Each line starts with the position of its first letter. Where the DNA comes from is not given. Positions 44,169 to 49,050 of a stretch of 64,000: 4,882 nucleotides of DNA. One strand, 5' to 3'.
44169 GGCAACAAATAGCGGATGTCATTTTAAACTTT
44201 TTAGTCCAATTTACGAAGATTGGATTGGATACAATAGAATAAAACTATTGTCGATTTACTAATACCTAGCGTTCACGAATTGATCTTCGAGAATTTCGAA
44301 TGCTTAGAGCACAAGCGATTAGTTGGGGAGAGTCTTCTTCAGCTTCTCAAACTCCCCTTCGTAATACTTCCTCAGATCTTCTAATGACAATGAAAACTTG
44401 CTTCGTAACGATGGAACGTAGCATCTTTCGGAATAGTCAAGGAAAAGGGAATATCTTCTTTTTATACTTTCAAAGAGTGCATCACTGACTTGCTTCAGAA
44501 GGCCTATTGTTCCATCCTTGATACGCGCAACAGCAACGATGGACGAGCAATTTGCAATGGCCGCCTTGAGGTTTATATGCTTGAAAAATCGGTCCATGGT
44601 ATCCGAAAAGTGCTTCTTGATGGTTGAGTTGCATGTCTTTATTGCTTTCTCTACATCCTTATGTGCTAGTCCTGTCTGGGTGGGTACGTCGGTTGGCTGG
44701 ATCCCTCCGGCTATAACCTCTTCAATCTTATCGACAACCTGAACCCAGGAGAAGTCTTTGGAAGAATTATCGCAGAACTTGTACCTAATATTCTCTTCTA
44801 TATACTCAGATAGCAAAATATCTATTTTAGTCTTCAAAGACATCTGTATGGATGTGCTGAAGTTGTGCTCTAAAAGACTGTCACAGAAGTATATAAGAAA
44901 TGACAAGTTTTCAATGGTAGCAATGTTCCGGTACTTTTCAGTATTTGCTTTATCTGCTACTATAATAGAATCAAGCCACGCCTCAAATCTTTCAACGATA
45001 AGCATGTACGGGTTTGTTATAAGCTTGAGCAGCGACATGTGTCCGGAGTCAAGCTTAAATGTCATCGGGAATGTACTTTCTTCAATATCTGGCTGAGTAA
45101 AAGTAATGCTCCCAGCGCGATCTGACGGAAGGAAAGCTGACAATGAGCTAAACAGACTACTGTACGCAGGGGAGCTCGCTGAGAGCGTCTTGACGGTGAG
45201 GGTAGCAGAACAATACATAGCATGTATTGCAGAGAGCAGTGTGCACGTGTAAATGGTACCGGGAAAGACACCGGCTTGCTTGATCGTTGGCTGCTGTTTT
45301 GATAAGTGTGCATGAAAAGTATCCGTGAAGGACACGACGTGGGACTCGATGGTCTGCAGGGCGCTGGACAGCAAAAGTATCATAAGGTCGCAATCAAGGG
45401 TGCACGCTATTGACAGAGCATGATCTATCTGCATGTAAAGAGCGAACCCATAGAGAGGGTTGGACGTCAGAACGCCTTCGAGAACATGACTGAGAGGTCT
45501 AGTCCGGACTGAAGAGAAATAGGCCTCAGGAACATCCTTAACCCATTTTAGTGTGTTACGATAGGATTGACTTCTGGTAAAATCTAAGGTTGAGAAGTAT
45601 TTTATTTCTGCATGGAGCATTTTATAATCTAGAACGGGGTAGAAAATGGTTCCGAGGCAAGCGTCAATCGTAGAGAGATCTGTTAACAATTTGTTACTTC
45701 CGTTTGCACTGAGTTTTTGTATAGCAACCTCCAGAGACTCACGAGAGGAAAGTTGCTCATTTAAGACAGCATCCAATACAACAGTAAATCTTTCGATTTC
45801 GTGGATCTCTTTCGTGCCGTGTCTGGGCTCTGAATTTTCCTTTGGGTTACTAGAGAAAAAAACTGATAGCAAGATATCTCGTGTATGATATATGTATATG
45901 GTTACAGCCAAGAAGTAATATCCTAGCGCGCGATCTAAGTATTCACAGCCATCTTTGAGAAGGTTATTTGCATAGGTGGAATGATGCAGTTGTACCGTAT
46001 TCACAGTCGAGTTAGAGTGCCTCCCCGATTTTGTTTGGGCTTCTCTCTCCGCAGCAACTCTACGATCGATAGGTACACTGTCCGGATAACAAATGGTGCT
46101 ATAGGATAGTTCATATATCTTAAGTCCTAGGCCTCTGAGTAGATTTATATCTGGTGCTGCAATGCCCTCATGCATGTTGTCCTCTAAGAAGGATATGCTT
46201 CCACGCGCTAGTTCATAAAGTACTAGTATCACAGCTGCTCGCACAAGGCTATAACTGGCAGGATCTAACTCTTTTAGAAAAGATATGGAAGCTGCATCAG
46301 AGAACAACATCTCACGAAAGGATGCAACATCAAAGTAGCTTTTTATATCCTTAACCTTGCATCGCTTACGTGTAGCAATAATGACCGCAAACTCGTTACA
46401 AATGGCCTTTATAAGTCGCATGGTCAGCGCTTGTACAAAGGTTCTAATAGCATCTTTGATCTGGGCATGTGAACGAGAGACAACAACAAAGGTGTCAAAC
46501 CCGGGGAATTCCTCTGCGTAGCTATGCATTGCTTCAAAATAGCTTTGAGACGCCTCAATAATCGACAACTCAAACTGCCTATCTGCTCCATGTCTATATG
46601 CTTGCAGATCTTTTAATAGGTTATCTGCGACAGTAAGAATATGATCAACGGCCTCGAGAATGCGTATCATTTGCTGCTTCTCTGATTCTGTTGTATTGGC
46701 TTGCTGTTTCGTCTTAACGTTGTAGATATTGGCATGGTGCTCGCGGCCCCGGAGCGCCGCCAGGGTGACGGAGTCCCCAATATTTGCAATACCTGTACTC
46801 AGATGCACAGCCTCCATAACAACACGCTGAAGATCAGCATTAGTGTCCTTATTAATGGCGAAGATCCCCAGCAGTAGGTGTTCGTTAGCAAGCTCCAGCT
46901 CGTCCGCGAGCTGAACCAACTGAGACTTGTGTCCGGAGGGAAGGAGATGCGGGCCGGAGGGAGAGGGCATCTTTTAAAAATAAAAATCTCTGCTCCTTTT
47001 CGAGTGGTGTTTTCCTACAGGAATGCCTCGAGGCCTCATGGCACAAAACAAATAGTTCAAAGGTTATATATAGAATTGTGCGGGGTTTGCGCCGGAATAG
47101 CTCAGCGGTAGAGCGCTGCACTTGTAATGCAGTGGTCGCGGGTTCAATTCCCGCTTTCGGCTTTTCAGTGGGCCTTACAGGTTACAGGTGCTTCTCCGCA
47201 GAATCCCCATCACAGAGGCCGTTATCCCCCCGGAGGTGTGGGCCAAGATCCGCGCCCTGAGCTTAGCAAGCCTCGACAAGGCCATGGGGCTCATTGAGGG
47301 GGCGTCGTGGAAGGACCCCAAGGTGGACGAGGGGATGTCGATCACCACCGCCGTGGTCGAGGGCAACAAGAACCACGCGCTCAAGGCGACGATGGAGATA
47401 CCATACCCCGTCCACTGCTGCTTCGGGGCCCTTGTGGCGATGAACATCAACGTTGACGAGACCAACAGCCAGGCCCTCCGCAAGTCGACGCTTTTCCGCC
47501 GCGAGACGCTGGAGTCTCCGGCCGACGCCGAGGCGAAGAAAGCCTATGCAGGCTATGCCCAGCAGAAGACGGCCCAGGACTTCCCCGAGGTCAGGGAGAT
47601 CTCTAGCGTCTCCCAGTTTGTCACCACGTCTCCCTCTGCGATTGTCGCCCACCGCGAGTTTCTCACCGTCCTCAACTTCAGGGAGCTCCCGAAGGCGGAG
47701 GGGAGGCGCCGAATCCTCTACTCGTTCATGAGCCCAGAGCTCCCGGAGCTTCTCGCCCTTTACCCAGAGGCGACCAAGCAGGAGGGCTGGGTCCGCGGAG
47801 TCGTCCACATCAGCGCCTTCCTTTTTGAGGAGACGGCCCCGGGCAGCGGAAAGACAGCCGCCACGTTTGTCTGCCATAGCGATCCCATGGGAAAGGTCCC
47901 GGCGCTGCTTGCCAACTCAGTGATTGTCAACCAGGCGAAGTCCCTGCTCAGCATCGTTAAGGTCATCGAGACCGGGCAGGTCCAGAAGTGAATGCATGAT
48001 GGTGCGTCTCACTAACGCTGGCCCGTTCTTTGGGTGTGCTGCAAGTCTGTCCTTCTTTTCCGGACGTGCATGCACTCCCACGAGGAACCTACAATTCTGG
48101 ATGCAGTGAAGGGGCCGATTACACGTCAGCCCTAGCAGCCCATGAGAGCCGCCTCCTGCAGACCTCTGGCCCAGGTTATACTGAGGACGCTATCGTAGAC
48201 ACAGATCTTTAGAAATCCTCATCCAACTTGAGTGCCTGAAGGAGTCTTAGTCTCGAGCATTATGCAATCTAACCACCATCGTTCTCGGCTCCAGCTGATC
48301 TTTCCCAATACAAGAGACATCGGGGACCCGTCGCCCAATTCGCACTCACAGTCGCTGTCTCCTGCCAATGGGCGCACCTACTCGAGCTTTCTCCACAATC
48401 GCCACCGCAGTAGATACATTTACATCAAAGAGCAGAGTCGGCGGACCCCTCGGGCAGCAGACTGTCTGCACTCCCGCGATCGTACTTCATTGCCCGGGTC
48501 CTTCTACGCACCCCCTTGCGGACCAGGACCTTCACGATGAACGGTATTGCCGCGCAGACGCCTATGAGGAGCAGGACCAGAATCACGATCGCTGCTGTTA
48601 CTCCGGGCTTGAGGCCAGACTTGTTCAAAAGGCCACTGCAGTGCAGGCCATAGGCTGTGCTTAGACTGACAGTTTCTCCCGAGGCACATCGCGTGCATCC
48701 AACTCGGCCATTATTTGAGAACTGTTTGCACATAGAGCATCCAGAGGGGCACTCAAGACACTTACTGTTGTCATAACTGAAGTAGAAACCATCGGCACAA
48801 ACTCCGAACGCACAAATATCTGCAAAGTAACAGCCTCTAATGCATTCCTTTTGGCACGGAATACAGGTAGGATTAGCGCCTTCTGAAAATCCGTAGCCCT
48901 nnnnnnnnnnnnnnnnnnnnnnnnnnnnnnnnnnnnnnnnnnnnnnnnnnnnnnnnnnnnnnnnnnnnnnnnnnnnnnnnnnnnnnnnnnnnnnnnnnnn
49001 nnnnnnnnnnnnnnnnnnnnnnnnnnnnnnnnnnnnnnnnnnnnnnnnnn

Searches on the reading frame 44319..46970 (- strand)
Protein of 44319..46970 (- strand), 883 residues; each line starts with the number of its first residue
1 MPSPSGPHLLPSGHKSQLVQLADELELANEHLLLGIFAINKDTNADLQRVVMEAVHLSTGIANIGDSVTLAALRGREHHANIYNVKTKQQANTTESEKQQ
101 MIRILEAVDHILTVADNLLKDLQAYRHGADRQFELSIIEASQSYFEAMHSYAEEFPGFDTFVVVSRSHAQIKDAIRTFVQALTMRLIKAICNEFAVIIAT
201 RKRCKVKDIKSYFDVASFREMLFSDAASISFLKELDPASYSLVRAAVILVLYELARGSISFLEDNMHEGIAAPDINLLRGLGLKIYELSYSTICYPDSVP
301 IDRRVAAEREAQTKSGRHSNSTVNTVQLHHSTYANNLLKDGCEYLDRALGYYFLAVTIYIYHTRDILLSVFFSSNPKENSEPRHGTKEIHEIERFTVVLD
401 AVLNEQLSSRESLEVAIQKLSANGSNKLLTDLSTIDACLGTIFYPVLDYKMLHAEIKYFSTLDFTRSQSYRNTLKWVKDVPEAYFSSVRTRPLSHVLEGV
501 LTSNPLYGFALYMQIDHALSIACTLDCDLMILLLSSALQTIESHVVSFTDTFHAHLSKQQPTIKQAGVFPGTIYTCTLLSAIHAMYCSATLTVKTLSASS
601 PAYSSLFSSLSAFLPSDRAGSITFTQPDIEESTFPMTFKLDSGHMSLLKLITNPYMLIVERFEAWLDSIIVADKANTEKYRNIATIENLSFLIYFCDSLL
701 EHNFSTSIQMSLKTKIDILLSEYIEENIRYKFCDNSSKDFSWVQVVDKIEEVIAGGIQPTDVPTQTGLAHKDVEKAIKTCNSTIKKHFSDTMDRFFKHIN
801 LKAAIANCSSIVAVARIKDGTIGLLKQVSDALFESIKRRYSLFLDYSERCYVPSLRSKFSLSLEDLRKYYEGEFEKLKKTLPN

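Call 9: search_protein_families(library=pfam, proteins=[window:44319-46970:-], max_evalue=0.01)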
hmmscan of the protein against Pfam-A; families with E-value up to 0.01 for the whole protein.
window:44319-46970:- (883 aa): 0 families

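Call 49: search_protein_families(library=pfam, proteins=[window:44319-46970:-], max_evalue=1)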
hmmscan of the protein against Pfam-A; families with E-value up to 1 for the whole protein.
window:44319-46970:- (883 aa): 2 families
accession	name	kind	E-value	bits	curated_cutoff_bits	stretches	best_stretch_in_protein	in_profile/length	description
PF21089.3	PKS_DH_N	-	0.045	14.1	27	1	533-601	3-73/103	Polyketide synthase dehydratase domain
PF15821.10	DUF4709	-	0.13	13.1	27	0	88-155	16-83/110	Domain of unknown function (DUF4709)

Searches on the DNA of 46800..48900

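Call 73: search_rna_families(source=window, start=46800, end=48900, threshold=evalue, max_evalue=1)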
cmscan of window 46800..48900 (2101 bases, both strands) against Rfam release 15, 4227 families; matches with E-value up to 1: 5.
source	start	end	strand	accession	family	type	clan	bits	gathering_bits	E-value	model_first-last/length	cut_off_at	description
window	47091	47162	+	RF00005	tRNA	Gene; tRNA;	CL00001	75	29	4.3e-16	1-71/71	no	tRNA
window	47091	47163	-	RF04354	Plastid-ycf2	Cis-reg;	-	42.5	65.7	4.6e-07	1-75/75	no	Plastid-ycf2 5UTR RNA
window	47577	47786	-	RF02272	Vax2os1_3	Gene; lncRNA;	-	18.8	50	0.7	1-199/199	no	Vax2os1 conserved region 3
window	47097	47175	+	RF00233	Tymo_tRNA-like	Cis-reg;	-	17.8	40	0.99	1-84/84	no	Tymovirus/Pomovirus/Furovirus tRNA-like 3' UTR element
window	47503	47632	-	RF00009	RNaseP_nuc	Gene; ribozyme;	CL00002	12.1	28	0.72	1-301/301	no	Nuclear RNase P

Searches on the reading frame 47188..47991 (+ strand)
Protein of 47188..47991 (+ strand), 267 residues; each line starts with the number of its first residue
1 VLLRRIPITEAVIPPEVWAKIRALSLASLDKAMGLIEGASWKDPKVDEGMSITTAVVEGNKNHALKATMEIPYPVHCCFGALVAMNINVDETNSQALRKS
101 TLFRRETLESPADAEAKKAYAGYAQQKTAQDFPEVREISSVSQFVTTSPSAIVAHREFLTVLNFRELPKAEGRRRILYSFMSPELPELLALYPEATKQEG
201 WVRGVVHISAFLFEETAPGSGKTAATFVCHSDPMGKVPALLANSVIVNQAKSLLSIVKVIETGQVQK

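Call 9: search_protein_families(library=pfam, proteins=[window:47188-47991:+], max_evalue=0.01)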
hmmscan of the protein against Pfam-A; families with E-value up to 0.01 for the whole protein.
window:47188-47991:+ (267 aa): 1 family
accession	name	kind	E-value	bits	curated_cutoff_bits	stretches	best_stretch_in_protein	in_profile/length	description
PF01852.25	START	-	0.0001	22.2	22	1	192-248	136-188/207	START domain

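Call 20: find_homologous_proteins(query=window:47188-47991:+, max_evalue=0.00001)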
Query window:47188-47991:+ (267 aa): 4 proteins with E <= 0.00001 among 1174 candidates.
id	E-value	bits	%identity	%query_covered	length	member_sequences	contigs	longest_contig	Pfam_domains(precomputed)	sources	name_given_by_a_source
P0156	8.7e-165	564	99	98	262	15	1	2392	-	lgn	-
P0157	2.3e-151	520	89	98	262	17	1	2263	PF01852.26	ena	-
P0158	1.5e-102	360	60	97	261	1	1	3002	PF01852.26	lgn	-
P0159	7.3e-65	237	44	96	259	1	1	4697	-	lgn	-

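Call 23: list_cluster_members(proteins=[P0157, P0158, P0159, P0156])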
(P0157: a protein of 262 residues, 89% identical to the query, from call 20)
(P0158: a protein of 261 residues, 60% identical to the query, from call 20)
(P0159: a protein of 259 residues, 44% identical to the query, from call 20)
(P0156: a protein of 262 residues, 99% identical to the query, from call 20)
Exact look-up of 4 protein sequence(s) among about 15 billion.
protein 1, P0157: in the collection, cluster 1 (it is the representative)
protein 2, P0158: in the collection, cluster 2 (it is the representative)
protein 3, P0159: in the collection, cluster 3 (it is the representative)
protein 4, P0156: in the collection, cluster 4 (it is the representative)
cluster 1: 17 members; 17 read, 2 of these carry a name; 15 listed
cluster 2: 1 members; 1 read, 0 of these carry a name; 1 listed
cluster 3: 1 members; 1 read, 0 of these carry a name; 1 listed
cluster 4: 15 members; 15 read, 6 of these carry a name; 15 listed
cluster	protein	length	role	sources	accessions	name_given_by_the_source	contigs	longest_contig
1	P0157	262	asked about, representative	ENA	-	-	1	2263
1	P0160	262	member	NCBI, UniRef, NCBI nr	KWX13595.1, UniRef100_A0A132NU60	hypothetical protein QR46_2414 [Giardia duodenalis assemblage B] | START domain-containing protein n=1 Tax=Giardia duodenalis assemblage B TaxID=1394984 ... | hypothetical protein QR46_2414 [Giardia intestinalis assemblage B]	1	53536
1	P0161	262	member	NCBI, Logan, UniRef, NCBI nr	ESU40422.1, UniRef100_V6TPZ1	Hypothetical protein GSB_16717 [Giardia duodenalis] | START domain-containing protein n=1 Tax=Giardia intestinalis TaxID=5741 RepID=V6TPZ1_GIAIN | Hypothetical protein GSB_16717 [Giardia intestinalis]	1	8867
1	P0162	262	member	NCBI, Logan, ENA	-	-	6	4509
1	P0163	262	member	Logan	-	-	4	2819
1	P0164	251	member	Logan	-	-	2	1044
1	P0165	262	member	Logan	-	-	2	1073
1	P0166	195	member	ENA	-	-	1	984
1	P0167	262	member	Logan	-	-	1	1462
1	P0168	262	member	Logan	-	-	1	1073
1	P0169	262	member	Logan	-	-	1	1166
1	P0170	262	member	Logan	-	-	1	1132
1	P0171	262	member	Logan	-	-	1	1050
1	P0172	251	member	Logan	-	-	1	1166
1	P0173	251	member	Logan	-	-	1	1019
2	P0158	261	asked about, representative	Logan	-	-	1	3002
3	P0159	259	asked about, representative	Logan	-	-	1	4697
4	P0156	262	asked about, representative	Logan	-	-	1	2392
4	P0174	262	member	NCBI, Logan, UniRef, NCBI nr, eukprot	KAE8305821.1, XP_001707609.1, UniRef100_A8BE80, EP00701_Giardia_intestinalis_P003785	START domain-containing protein [Giardia duodenalis] | START domain-containing protein n=1 Tax=Giardia intestinalis (strain ATCC 50803 / WB ... | START domain-containing protein [Giardia intestinalis]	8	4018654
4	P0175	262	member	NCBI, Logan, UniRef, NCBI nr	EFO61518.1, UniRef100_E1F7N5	Hypothetical protein GLP15_4615 [Giardia lamblia P15] | Uncharacterized protein n=1 Tax=Giardia intestinalis (strain P15) TaxID=658858 ...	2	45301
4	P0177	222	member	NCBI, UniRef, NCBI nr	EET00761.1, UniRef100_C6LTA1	Hypothetical protein GL50581_1997 [Giardia duodenalis ATCC 50581] | START domain-containing protein n=1 Tax=Giardia intestinalis (strain ATCC 50581 / GS ... | Hypothetical protein GL50581_1997 [Giardia intestinalis ATCC 50581]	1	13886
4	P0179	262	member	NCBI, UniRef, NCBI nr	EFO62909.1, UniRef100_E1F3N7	Hypothetical protein GLP15_303 [Giardia lamblia P15] | START domain-containing protein n=1 Tax=Giardia intestinalis (strain P15) TaxID=658858 ...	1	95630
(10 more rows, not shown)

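Call 24: find_encoding_contigs(protein=P0174, flank=10000, max_places=2)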
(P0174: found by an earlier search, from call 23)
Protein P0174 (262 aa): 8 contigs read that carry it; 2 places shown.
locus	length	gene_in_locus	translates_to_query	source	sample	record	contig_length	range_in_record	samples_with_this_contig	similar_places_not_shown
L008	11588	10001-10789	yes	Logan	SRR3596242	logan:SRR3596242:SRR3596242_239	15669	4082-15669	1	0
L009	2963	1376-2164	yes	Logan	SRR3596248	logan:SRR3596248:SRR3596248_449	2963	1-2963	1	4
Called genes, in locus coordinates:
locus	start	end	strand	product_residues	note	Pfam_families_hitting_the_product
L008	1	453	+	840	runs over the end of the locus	PF04712:Radial_spoke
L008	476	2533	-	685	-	PF07974:EGF_2 (faint), PF23106:EGF_Teneurin (weak)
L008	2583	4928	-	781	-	PF13401:AAA_22 (faint), PF13476:AAA_23 (faint), PF02463:SMC_N (faint), PF00005:ABC_tran, PF13175:AAA_15 (faint), PF13304:AAA_21 (weak), PF12848:ABC_tran_Xtn, PF00005:ABC_tran, +1 more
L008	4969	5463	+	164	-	-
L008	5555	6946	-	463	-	PF09820:AAA-ATPase_like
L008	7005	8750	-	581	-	PF23381:Beta-prop_IFT122_1st, PF23414:Beta-prop_EML_2 (faint), PF24814:WD40_Prp19 (faint), PF24817:WD40_WDHD1_1st (faint), PF25168:Beta-prop_WDR36-Utp21_2nd (faint), PF25174:Beta-prop_THOC3 (faint), PF25175:Beta-prop_WDR5, PF25173:Beta-prop_WDR3_1st, +3 more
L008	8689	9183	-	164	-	PF00237:Ribosomal_L22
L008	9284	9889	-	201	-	PF22891:KH_PNO1_2nd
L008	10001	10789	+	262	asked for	-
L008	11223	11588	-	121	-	?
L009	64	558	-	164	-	PF00237:Ribosomal_L22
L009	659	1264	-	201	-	PF22891:KH_PNO1_2nd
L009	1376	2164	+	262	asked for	-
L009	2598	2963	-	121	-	?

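Call 25: find_encoding_contigs(protein=P0179, flank=10000, max_places=1)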
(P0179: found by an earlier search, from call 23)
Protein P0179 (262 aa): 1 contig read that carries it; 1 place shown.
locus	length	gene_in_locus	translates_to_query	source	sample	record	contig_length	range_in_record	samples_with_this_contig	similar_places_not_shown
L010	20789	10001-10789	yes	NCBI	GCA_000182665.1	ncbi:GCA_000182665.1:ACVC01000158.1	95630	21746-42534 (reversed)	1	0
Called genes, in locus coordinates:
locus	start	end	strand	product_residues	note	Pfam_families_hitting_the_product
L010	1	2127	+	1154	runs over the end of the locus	-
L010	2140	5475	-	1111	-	-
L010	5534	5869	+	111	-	PF05154:TM2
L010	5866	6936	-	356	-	-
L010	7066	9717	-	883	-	-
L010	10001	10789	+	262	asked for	-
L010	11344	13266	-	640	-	PF03302:VSP (weak)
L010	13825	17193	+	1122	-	-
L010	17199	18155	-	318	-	-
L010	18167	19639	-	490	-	PF10559:Plug_translocon, PF00344:SecY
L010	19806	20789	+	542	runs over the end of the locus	PF00587:tRNA-synt_2b, PF03129:HGTP_anticodon, PF09180:ProRS-C_1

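Call 26: find_encoding_contigs(protein=P0160, flank=10000, max_places=1)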
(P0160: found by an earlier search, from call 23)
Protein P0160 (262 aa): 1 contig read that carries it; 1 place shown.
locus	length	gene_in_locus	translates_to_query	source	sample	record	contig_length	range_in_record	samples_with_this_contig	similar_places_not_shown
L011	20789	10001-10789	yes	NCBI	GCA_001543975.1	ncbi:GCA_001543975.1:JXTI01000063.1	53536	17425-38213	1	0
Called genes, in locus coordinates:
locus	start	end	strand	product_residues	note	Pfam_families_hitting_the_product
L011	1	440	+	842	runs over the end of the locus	PF04712:Radial_spoke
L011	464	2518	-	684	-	-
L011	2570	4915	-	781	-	PF02463:SMC_N (weak), PF00005:ABC_tran, PF13175:AAA_15 (faint), PF13304:AAA_21 (faint), PF13476:AAA_23 (faint), PF13555:AAA_29 (faint), PF12848:ABC_tran_Xtn, PF00005:ABC_tran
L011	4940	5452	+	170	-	-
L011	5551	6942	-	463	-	PF09820:AAA-ATPase_like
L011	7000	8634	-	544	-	PF23409:Beta-prop_EML (faint), PF24814:WD40_Prp19 (faint), PF24817:WD40_WDHD1_1st (faint), PF23414:Beta-prop_EML_2 (weak), PF25173:Beta-prop_WDR3_1st, PF25175:Beta-prop_WDR5, PF23381:Beta-prop_IFT122_1st (weak), PF25174:Beta-prop_THOC3 (weak), +4 more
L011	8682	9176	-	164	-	PF00237:Ribosomal_L22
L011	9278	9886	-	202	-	-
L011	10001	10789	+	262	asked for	PF01852:START (weak)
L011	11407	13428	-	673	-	PF03302:VSP (weak)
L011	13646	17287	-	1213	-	PF12796:Ank_2, PF13606:Ank_3 (faint), PF13637:Ank_4 (faint), PF13857:Ank_5 (faint), PF00023:Ank (faint), PF12796:Ank_2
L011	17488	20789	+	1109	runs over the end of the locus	-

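Call 30: find_encoding_contigs(protein=P0177, flank=10000, max_places=1)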
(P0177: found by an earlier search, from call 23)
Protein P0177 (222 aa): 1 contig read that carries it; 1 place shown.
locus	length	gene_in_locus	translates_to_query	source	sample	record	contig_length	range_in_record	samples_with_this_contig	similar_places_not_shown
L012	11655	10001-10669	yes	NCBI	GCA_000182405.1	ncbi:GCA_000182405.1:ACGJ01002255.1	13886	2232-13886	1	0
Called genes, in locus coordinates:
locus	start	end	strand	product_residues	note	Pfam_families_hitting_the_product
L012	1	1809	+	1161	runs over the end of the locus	-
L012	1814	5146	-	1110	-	-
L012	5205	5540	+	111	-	PF05154:TM2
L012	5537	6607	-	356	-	-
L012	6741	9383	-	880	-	-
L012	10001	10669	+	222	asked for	PF01852:START (weak)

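Call 31: find_encoding_contigs(protein=P0175, flank=10000, max_places=1)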
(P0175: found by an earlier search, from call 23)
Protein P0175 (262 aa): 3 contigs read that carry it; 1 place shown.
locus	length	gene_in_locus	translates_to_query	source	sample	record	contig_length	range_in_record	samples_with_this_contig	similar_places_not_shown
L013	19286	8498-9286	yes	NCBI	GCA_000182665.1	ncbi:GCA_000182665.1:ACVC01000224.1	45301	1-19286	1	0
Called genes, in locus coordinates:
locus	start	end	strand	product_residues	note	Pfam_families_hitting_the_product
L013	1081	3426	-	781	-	PF13401:AAA_22 (faint), PF13476:AAA_23 (faint), PF02463:SMC_N (faint), PF00005:ABC_tran, PF13175:AAA_15 (faint), PF13304:AAA_21 (faint), PF12848:ABC_tran_Xtn, PF00005:ABC_tran, +1 more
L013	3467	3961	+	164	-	-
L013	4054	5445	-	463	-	PF09820:AAA-ATPase_like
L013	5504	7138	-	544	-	PF24814:WD40_Prp19 (faint), PF24817:WD40_WDHD1_1st (faint), PF25174:Beta-prop_THOC3, PF23414:Beta-prop_EML_2 (faint), PF25173:Beta-prop_WDR3_1st, PF25175:Beta-prop_WDR5, PF24782:WD40_MABP1-WDR62_2nd (weak), PF23381:Beta-prop_IFT122_1st (weak), +2 more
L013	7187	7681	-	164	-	PF00237:Ribosomal_L22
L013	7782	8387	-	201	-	PF22891:KH_PNO1_2nd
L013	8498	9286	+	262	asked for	-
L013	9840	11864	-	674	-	PF03302:VSP (weak)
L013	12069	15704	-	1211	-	PF00023:Ank (faint), PF12796:Ank_2, PF13606:Ank_3 (faint), PF13637:Ank_4 (faint), PF13857:Ank_5 (faint), PF12796:Ank_2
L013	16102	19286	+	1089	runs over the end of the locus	-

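Call 41: find_encoding_contigs(protein=P0159, flank=10000, max_places=1)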
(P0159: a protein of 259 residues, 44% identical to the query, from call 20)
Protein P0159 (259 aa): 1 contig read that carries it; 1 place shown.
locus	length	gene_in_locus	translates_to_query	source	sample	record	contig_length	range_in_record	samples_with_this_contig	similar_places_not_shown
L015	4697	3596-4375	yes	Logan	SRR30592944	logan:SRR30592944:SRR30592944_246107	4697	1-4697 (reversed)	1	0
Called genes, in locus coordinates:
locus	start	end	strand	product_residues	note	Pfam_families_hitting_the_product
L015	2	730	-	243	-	?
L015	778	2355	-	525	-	PF23381:Beta-prop_IFT122_1st, PF24814:WD40_Prp19 (weak), PF23414:Beta-prop_EML_2 (faint), PF24780:WD40_MABP1-WDR62_1st (faint), PF24807:WD40_CDC20-Fz (faint), PF24817:WD40_WDHD1_1st (faint), PF25173:Beta-prop_WDR3_1st, PF09384:UTP15_C (weak), +5 more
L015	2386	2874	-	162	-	PF00237:Ribosomal_L22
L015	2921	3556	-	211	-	PF22891:KH_PNO1_2nd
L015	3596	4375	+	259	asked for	-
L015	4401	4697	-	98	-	?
